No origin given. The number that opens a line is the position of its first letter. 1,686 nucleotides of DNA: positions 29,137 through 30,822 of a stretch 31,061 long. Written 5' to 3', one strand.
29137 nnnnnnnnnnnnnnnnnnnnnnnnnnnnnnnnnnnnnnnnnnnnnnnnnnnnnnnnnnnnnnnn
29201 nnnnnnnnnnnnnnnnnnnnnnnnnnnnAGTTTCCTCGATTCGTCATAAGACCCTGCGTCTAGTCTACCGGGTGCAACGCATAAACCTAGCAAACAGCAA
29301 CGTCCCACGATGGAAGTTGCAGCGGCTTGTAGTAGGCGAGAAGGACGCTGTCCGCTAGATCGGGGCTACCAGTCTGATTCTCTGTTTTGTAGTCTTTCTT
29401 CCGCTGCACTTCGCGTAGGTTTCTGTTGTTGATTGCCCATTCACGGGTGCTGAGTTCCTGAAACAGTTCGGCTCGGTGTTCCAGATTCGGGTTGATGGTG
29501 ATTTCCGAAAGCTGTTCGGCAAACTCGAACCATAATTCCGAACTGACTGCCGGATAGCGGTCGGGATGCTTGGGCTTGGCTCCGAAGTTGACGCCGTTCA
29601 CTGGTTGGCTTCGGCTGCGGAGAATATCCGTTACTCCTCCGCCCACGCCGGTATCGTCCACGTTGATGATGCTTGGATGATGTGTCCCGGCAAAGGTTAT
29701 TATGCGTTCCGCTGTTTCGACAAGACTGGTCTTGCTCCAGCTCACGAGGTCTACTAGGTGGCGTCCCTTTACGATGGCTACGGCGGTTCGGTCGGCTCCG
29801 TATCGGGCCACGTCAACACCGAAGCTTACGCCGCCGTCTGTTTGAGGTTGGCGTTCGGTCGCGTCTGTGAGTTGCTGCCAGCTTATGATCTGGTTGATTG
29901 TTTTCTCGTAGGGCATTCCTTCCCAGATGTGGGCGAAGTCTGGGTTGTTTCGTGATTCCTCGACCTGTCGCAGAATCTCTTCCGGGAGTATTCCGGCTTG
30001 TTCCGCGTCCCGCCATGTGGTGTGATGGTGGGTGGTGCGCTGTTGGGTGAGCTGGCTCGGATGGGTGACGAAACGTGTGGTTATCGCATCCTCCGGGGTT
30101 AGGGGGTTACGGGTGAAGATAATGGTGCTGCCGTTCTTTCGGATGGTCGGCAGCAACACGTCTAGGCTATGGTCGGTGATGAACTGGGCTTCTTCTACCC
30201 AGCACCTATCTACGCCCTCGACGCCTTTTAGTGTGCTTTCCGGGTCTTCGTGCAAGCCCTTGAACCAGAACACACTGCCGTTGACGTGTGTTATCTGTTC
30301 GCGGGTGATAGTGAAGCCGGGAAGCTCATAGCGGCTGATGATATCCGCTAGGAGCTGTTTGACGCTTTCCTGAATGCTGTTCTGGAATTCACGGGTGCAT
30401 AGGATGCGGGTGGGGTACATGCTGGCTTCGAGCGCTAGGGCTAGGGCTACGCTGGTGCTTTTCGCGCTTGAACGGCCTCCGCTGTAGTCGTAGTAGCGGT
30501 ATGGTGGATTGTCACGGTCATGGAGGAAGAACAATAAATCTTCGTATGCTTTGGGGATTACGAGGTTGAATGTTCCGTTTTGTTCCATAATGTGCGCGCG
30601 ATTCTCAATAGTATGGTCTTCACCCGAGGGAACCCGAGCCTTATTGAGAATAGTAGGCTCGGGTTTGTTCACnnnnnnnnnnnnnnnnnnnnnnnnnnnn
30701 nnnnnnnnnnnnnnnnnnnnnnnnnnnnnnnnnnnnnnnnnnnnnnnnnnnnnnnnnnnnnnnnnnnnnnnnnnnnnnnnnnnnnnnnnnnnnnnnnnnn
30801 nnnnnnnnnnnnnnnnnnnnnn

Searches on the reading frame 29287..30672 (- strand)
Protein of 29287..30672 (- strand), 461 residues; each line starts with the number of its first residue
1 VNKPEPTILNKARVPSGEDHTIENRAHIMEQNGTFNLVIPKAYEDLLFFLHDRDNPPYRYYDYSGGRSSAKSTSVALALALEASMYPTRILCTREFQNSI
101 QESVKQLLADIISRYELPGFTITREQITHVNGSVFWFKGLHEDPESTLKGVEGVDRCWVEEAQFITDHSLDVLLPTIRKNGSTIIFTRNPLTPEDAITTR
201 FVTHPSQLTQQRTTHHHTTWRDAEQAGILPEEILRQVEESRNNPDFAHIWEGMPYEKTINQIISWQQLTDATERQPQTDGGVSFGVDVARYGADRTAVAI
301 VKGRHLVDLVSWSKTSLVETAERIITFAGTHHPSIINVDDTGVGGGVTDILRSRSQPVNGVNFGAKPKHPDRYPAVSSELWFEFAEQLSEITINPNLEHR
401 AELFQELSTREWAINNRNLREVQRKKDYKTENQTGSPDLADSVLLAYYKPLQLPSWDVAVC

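Call 29: search_dna_similar(query=window:29287-30672:-, collection=phages, mode=protein, max_rows=15)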
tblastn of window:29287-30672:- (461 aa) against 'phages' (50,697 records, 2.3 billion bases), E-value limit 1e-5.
Records with a match: 1244; places in all: 1247; records where one place covers at least 80% of the query: 658.
Best place of each record, by identity: 60-80% 2; <60% 1242.
By first word of the organism name: Pseudomonas 364; Vibrio 321; Salmonella 135; Klebsiella 85; Escherichia 64; Acinetobacter 40; Bacteriophage 18; Burkholderia 15; Caudoviricetes 15; Rhizobium 14; and 55 more.
By host as written in the record: - 390; Pseudomonas aeruginosa 152; Pseudomonas aeruginosa PAO1 91; Klebsiella pneumoniae 51; Pseudomonas sp. 30; Escherichia coli 29; Vibrio cyclitrophicus 22; Acinetobacter baumannii 21; and 256 more.
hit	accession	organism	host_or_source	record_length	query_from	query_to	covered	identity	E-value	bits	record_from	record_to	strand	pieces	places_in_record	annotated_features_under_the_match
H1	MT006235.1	Bifidobacterium phage BlindBasel1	Bifidobacterium asteroides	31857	35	461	93%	62.6%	6e-154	489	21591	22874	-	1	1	hypothetical protein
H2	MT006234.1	Bifidobacterium phage BlindUri1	Bifidobacterium asteroides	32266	35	461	93%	62.4%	8e-154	489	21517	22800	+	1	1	hypothetical protein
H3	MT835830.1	Bacteriophage sp.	human fecal samples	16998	70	451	83%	33.0%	8e-39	155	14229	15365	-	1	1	record has no annotation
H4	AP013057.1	Edwardsiella phage PEi21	Edwardsiella ictaluri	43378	70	451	83%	30.0%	3e-27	121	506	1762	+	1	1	phage terminase, large subunit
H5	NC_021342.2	Edwardsiella phage PEi21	Edwardsiella ictaluri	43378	70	451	83%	30.0%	3e-27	121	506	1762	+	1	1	terminase large subunit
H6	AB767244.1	Edwardsiella phage MSW-3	-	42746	70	451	83%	29.8%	2e-27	121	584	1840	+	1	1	putative terminase, large subunit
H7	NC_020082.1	Edwardsiella phage MSW-3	-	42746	70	451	83%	29.8%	2e-27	121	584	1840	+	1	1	terminase large subunit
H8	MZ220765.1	Edwardsiella phage PVN06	Edwardsiella ictaluri strain E1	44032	70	451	83%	29.8%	3e-27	121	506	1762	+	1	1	terminase large subunit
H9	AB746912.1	Nitratiruptor phage NrS-1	Nitratiruptor sp. SB155-2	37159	70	410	74%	32.8%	5e-34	141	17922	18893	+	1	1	terminase large subunit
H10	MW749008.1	Hafnia phage vB_HpaM_Meifeng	Hafnia paralvei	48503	70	447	82%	29.5%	4e-33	139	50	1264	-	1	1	putative terminase large subunit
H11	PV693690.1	Acinetobacter phage AB_NC1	Acinetobacter baumannii XH386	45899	70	450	83%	28.8%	2e-25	115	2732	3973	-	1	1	terminase large subunit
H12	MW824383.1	Vibrio phage PS34B.2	Vibrio crassostreae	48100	70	459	85%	28.0%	9e-26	117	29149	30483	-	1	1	hypothetical protein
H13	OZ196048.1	Vibrio phage 1222 g2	Seawater and oysters mix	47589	70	459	85%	28.0%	3e-25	115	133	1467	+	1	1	terminase large subunit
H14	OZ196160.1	Vibrio phage F35 g1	Seawater and oysters mix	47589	70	459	85%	28.0%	3e-25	115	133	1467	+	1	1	terminase large subunit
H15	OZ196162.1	Vibrio phage F21 g1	Seawater and oysters mix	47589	70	459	85%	28.0%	3e-25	115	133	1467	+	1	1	terminase large subunit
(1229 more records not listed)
